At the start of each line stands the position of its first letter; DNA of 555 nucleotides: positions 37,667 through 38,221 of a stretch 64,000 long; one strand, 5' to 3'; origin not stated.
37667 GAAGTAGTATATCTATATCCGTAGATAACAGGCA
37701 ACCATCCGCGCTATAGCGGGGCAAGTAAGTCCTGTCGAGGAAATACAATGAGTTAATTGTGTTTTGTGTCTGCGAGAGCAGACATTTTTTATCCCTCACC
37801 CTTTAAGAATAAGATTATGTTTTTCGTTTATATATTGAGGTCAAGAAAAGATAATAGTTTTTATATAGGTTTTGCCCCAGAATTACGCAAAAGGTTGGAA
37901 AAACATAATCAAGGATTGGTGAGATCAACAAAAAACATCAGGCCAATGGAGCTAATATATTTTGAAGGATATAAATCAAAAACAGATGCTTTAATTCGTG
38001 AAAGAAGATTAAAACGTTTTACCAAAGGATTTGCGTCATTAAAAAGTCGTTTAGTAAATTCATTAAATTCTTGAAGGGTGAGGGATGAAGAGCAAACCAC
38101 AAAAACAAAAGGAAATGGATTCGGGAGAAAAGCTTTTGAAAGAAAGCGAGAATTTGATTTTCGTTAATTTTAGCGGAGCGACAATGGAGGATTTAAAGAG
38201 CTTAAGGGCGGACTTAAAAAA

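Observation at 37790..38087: GIY-YIG gene delimited by a perfect 13-bp inverted repeat whose right arm is the rplJ Shine-Dalgarno/start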

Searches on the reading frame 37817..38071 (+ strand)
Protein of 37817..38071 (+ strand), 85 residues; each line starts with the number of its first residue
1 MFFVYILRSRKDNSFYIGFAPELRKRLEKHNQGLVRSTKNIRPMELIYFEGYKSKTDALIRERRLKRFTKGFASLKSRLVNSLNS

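Call 6: search_protein_families(library=pfam, proteins=[window:37817-38071:+], max_evalue=0.01)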
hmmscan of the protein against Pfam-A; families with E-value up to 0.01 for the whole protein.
window:37817-38071:+ (85 aa): 1 family
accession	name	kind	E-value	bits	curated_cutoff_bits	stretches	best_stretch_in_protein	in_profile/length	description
PF01541.30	GIY-YIG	-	6e-16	58.9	22.6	1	1-68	1-71/78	GIY-YIG catalytic domain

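Call 10: find_homologous_proteins(query=window:37817-38071:+)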
Query window:37817-38071:+ (85 aa): 101 proteins with E <= 0.001 among 103 candidates.
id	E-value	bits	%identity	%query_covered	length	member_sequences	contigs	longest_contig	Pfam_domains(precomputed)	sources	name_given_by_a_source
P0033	1.5e-47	176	100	100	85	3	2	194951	PF01541.31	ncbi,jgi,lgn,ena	ncbi:MAG: GIY-YIG nuclease family protein [Candidatus Paceibacterota bacterium]|jgi:putative endonuc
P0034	2.0e-41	157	87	100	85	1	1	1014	PF01541.31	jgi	-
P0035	3.6e-41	156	87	100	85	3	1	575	PF01541.31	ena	-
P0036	7.6e-37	142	82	98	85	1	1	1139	PF01541.31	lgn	-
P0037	1.1e-35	139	81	98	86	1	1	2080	PF01541.31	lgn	-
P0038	1.2e-35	139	80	98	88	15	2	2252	PF01541.31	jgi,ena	-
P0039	1.2e-35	138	77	96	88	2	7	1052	PF01541.31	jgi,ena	-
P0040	1.6e-35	138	76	96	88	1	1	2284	PF01541.31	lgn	-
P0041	4.6e-35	137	75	98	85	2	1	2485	PF01541.31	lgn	-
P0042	1.1e-34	135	79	98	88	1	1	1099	PF01541.31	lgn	-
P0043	1.4e-34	135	81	98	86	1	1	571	PF01541.31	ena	-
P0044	1.7e-34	135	76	98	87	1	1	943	PF01541.31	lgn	-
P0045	1.8e-34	135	75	98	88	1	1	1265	PF01541.31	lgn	-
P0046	2.9e-34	134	80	98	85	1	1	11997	PF01541.31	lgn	-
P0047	3.2e-34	134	77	98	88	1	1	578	PF01541.31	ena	-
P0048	4.7e-34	133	77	98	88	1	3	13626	PF01541.31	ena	-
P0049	5.3e-34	133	80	98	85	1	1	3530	PF01541.31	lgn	-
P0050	5.4e-34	133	78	98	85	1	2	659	PF01541.31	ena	-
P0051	6.2e-34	133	78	98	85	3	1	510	PF01541.31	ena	-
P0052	8.8e-34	133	77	85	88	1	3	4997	PF01541.31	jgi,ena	-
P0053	1.0e-33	132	71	99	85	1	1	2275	PF01541.31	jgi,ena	-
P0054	1.7e-33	132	76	98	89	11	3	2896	PF01541.31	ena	-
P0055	3.1e-33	131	76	98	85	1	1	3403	PF01541.31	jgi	-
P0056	3.5e-33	131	76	95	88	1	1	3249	PF01541.31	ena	-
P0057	3.9e-33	131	75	99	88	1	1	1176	PF01541.31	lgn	-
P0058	5.0e-33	130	75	98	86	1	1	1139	PF01541.31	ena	-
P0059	5.1e-33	130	75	98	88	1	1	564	PF01541.31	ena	-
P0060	6.2e-33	130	73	98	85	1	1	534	PF01541.31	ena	-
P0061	7.1e-33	130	76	98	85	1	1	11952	PF01541.31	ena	-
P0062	7.8e-33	130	75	99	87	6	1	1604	PF01541.31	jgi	-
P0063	8.4e-33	129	73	99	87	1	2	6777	PF01541.31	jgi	jgi:putative endonuclease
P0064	1.0e-32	129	75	98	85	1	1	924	PF01541.31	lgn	-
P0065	1.1e-32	129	78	98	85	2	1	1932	PF01541.31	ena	-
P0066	1.1e-32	129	73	98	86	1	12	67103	PF01541.31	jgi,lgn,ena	-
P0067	1.2e-32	129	75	98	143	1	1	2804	PF01541.31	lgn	-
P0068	1.4e-32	129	72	100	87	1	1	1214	PF01541.31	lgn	-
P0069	1.7e-32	128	71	99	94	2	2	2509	PF01541.31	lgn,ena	-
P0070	2.0e-32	128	73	98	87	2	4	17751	PF01541.31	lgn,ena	-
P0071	2.6e-32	128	76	99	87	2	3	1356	PF01541.31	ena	-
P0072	2.7e-32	128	76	98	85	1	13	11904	PF01541.31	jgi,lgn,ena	-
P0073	3.6e-32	127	70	99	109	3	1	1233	PF01541.31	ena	-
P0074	3.7e-32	127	73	98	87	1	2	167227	PF01541.31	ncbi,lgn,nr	ncbi:MAG: GIY-YIG nuclease family protein [Candidatus Niyogibacteria bacterium]|nr:GIY-YIG nuclease 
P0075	3.9e-32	127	76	98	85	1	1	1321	PF01541.31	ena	-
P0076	4.4e-32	127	71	98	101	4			PF01541.31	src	-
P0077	5.2e-32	127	75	100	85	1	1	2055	PF01541.31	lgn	-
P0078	5.6e-32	127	72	98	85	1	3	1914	PF01541.31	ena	-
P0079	5.9e-32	127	73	98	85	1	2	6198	PF01541.31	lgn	-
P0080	7.6e-32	126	75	98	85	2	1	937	PF01541.31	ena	-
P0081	8.7e-32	126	72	98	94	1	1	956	PF01541.31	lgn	-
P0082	9.0e-32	126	70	99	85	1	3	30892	PF01541.31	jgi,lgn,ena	-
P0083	9.7e-32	126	72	98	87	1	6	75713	PF01541.31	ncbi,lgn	-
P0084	1.0e-31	126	72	98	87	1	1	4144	PF01541.31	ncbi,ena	-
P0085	1.5e-31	125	73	98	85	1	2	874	PF01541.31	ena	-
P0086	1.5e-31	125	73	98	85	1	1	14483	PF01541.31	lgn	-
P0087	1.7e-31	125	75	98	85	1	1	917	PF01541.31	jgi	-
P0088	1.8e-31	125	73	98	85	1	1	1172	PF01541.31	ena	-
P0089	2.2e-31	125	73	98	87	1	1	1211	PF01541.31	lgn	-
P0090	2.5e-31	125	71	100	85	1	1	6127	PF01541.31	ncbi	-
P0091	2.8e-31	125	67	98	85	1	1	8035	PF01541.31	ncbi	-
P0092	3.1e-31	124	69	98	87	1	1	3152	PF01541.31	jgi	-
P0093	3.2e-31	124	74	100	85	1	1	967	PF01541.31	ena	-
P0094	4.6e-31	124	69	98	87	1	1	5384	PF01541.31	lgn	-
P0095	5.1e-31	124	69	100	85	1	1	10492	PF01541.31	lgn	-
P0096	7.7e-31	123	75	91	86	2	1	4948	PF01541.31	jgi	-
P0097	9.4e-31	123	71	96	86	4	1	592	PF01541.31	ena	-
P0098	1.0e-30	123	71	100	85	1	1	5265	PF01541.31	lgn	-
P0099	1.2e-30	123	71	98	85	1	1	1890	PF01541.31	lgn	-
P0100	1.4e-30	122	72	98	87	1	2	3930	PF01541.31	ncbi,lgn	-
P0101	1.6e-30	122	75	98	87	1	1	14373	PF01541.31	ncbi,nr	ncbi:MAG: GIY-YIG nuclease family protein [Candidatus Colwellbacteria bacterium]|nr:GIY-YIG nuclease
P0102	2.8e-30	121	70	98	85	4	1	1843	PF01541.31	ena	-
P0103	5.8e-30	120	70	98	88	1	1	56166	PF01541.31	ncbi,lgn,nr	ncbi:GIY-YIG nuclease family protein [Candidatus Wolfebacteria bacterium]|nr:GIY-YIG nuclease family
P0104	7.9e-30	120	69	98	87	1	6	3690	PF01541.31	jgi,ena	-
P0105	9.1e-30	120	70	98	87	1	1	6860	PF01541.31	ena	-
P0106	1.0e-29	120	64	98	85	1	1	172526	PF01541.31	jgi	-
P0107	1.1e-29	119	72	98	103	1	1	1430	PF01541.31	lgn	-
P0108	1.3e-29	119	67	98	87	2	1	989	PF01541.31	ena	-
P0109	1.5e-29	119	72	100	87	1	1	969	PF01541.31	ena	-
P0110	1.6e-29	119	69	98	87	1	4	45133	PF01541.31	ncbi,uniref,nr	ncbi:MAG: excinuclease ABC subunit C [Candidatus Sungbacteria bacterium RIFCSPLOWO2_02_FULL_54_10]|u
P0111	2.3e-29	119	69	98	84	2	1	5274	PF01541.31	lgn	-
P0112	2.5e-29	118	78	85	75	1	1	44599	PF01541.31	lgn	-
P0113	5.8e-29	117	67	98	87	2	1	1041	PF01541.31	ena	-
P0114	1.2e-28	116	78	85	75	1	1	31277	PF01541.31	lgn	-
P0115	2.5e-28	115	70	98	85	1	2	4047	PF01541.31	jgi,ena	-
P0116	5.7e-28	114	71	98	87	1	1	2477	PF01541.31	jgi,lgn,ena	-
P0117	6.7e-28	114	65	98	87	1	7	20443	PF01541.31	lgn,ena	-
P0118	9.3e-28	113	64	98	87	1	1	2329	PF01541.31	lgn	-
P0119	3.4e-27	112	74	85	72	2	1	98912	PF01541.31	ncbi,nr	ncbi:MAG: GIY-YIG nuclease family protein, partial [bacterium]|nr:GIY-YIG nuclease family protein [b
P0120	3.8e-26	108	75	85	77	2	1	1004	PF01541.31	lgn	-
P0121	6.3e-25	104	70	82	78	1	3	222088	PF01541.31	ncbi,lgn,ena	-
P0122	9.4e-24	101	72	81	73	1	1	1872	PF01541.31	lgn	-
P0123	6.1e-22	95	59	92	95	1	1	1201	PF01541.31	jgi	-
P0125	5.9e-18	82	52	98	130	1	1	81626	PF01541.31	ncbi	-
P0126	7.5e-15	72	54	92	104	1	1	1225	PF01541.31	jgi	jgi:putative endonuclease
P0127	1.0e-14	72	51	84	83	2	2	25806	PF10544.16,PF01541.31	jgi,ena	-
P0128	2.7e-14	71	51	79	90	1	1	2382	PF01541.31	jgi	jgi:putative endonuclease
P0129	2.7e-14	71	56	78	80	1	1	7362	PF01541.31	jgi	-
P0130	2.9e-14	71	56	78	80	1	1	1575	PF01541.31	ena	-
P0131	2.9e-14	71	56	78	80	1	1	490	PF01541.31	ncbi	-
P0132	3.5e-14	70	55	88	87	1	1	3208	PF01541.31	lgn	-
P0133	1.2e-8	53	74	41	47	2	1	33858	PF01541.31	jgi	-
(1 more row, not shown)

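Call 26: find_related_loci(query=A1, collection=genome_contigs, flank=3000)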
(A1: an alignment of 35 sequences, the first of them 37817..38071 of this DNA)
Query A1 (85 aa) in genome_contigs; peptide patterns used: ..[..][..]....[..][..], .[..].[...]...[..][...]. (x = any residue, [..] = any of these).
272 stretches matched a pattern; 164 encode a relative of the query (tblastn E <= 1e-3); the best 80 are kept; 80 distinct loci.
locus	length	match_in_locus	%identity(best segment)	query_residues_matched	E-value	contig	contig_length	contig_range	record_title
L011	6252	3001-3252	80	1-83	2e-41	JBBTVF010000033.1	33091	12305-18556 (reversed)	MAG: Patescibacteria group bacterium isolate H52-bin056 H52_bin056_000000000033, whole genome shotgun sequence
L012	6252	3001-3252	79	1-83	6e-41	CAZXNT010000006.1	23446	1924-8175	MAG TPA_asm: uncultured Candidatus Saccharibacteria bacterium isolate SRP302447_co2_43 genome assembly, contig: NODE_604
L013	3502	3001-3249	78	1-83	5e-40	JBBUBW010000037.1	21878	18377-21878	MAG: Patescibacteria group bacterium isolate H43-bin006_1 H43_bin006_1_000000000037, whole genome shotgun sequence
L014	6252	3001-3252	75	1-83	7e-39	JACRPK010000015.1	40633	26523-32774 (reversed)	MAG: Candidatus Wolfebacteria bacterium isolate NC_groundwater_1985_Pr3_S-0.2um_36_7 scaffold_334478, whole genome shotg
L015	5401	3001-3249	75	1-83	1e-38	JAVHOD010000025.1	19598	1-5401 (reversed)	MAG: Candidatus Paceibacterota bacterium isolate WB02no9_41_8 NODE_2120_length_19598_cov_5.330195, whole genome shotgun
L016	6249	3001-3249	75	1-83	2e-38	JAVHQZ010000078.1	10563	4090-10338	MAG: Candidatus Paceibacterota bacterium isolate WB01no18_49_12 NODE_3605_length_10563_cov_7.253331, whole genome shotgu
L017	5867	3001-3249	71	1-83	1e-37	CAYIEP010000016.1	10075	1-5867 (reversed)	MAG TPA_asm: uncultured Candidatus Saccharibacteria bacterium isolate ERP119705_co1_1092 genome assembly, contig: NODE_9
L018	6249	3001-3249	71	1-83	6e-37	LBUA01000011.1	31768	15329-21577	MAG: Parcubacteria group bacterium GW2011_GWD2_38_12 US71_C0011, whole genome shotgun sequence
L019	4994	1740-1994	71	1-85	7e-37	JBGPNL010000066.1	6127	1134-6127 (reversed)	MAG: Candidatus Paceibacteria bacterium isolate OBJ_0618_7090110_215 k141_191278_length_6127_cov_11.0897, whole genome s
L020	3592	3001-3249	72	1-83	3e-37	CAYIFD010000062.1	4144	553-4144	MAG TPA_asm: uncultured Candidatus Saccharibacteria bacterium isolate ERP119705_co1_800 genome assembly, contig: NODE_40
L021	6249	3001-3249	75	1-83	2e-36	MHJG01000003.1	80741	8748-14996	MAG: Candidatus Harrisonbacteria bacterium RIFCSPHIGHO2_02_FULL_42_16 rifcsphigho2_02_scaffold_2071, whole genome shotgu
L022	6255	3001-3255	67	1-85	7e-36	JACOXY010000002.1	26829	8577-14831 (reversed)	MAG: Candidatus Liptonbacteria bacterium isolate NC_groundwater_165_Ag_S-0.1um_43_15 S4_GD2017_2_S1_scaffold_1204, whole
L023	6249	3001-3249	69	1-83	2e-35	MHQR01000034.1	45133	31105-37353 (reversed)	MAG: Candidatus Sungbacteria bacterium RIFCSPLOWO2_01_FULL_54_21 rifcsplowo2_01_scaffold_895, whole genome shotgun seque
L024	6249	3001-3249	67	1-83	1e-33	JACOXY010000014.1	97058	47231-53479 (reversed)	MAG: Candidatus Liptonbacteria bacterium isolate NC_groundwater_165_Ag_S-0.1um_43_15 S4_GD2017_2_S1_scaffold_433, whole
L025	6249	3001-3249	61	1-83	2e-33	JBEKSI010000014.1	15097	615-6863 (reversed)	MAG: Minisyncoccia bacterium isolate SPRUCE 530 SPRUCE_530_14, whole genome shotgun sequence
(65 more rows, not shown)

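Call 36: search_solved_structures(query=A1, max_evalue=1, show_alignments=2)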
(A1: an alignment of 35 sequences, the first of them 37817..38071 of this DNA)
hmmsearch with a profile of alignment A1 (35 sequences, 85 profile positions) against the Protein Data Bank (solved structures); distinct sequences matched with E-value up to 1: 10.
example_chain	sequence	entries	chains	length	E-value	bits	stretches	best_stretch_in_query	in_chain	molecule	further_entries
1zg2_A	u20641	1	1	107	9e-10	41.7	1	2-70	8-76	Hypothetical UPF0213 protein BH0048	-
1ywl_A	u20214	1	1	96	6.9e-08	35.7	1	3-71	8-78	Hypothetical UPF0213 protein EF2693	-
7cq2_A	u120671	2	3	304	0.00012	25.3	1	1-67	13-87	Structure-specific endonuclease subunit SLX1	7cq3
7wme_A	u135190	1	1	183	0.00012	25.2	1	2-49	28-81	Structure-specific endonuclease subunit SLX1 homolog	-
6seh_C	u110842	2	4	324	0.00021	24.5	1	1-47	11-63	Structure-specific endonuclease subunit SLX1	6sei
7cq4_A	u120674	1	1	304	0.00082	22.6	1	1-67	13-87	Structure-specific endonuclease subunit SLX1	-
4xlg_A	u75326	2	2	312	0.0021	21.3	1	2-47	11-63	Structure-specific endonuclease subunit SLX1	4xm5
1mk0_A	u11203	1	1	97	0.039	17.2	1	4-36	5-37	Intron-associated endonuclease 1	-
1yd6_A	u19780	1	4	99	0.051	16.9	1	5-65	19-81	UvrC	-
1ln0_A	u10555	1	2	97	0.79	13.1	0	4-35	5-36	intron-associated endonuclease 1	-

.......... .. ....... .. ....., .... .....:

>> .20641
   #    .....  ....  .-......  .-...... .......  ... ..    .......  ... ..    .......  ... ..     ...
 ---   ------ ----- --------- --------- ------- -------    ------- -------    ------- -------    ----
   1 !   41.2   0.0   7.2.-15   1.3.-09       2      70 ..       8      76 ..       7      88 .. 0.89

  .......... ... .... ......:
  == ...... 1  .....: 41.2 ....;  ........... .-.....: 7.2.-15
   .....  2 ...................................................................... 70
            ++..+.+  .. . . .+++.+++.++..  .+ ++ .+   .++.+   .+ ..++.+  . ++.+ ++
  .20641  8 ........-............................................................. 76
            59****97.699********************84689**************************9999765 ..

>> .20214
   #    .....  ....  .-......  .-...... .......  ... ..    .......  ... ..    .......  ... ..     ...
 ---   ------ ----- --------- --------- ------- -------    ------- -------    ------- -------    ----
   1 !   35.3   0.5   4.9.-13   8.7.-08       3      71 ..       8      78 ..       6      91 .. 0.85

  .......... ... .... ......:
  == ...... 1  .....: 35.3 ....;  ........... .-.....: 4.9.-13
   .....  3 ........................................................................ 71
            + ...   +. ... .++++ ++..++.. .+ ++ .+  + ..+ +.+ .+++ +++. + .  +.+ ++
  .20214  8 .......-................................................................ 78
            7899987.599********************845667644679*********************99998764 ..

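Call 37: search_protein_families(library=ncbifam, proteins=[window:37817-38071:+], max_evalue=1)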
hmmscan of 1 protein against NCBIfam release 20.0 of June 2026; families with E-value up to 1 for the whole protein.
window:37817-38071:+ (85 aa): 4 families
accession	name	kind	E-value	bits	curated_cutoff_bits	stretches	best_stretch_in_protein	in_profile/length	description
TIGR01453.1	grpIintron_endo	subfamily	0.00045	20.3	56.05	1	3-40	3-40/215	group I intron endonuclease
NF005906.0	PRK07883.1-4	equivalog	0.0011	17.4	495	1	4-64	218-282/563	DEDD exonuclease domain-containing protein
NF005905.0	PRK07883.1-3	equivalog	0.0079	14.8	508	1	4-31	229-256/581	DEDD exonuclease domain-containing protein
NF011261.0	PRK14667.1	equivalog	0.018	13.6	818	1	4-40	19-54/567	excinuclease ABC subunit C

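Call 58: find_encoding_contigs(protein=P0034, flank=2000, max_places=3)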
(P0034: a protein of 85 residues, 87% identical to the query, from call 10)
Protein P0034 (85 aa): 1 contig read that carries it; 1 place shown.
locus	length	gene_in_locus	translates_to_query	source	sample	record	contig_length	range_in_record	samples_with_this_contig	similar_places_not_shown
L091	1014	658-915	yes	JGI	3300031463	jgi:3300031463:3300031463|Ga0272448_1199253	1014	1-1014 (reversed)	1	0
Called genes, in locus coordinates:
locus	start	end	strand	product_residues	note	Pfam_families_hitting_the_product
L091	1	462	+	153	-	?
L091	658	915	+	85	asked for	PF01541:GIY-YIG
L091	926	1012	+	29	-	?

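Call 59: find_encoding_contigs(protein=P0046, flank=2000, max_places=3)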
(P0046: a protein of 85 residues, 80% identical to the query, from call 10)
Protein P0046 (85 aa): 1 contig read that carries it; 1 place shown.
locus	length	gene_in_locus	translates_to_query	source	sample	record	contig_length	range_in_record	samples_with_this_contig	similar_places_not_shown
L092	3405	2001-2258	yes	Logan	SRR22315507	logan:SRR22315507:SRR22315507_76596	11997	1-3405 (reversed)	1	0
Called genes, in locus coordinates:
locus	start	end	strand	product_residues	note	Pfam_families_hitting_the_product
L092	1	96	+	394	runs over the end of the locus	PF01702:TGT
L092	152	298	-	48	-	-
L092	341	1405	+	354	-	PF02547:Queuosine_synth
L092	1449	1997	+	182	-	PF00565:SNase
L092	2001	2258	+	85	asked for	PF01541:GIY-YIG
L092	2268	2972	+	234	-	PF13482:RNase_H_2, PF10108:DNA_pol_B_exo2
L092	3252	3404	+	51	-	?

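Call 73: find_related_loci(query=A1, collection=viral_contigs, flank=1500)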
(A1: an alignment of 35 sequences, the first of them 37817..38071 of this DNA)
Query A1 (85 aa) in viral_contigs; peptide patterns used: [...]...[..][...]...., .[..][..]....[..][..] (x = any residue, [..] = any of these).
102 stretches matched a pattern, but none encodes a relative of the query by tblastn (E <= 1e-3).

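Call 76: find_encoding_contigs(protein=P0033, flank=1500, max_places=10)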
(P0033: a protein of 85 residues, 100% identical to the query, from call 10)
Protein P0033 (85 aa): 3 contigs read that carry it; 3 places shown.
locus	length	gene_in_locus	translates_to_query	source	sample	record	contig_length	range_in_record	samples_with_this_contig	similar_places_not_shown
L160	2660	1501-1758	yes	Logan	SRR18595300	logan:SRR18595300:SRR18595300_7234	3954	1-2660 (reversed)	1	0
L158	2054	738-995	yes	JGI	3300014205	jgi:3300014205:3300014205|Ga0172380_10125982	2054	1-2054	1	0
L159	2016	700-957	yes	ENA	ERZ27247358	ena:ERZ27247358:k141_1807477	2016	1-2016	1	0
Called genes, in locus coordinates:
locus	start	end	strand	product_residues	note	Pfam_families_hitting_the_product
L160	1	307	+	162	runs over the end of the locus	PF00293:NUDIX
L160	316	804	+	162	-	PF00293:NUDIX, PF14815:NUDIX_4 (weak)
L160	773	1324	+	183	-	PF10648:Gmad2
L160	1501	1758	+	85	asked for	PF01541:GIY-YIG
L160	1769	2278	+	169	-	PF00466:Ribosomal_L10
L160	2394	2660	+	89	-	?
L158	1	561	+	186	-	?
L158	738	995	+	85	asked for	PF01541:GIY-YIG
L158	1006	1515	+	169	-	PF00466:Ribosomal_L10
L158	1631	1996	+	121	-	PF16320:Ribosomal_L12_N, PF00542:Ribosomal_L12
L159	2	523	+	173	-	?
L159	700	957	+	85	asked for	PF01541:GIY-YIG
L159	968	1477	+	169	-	PF00466:Ribosomal_L10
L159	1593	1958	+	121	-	PF16320:Ribosomal_L12_N, PF00542:Ribosomal_L12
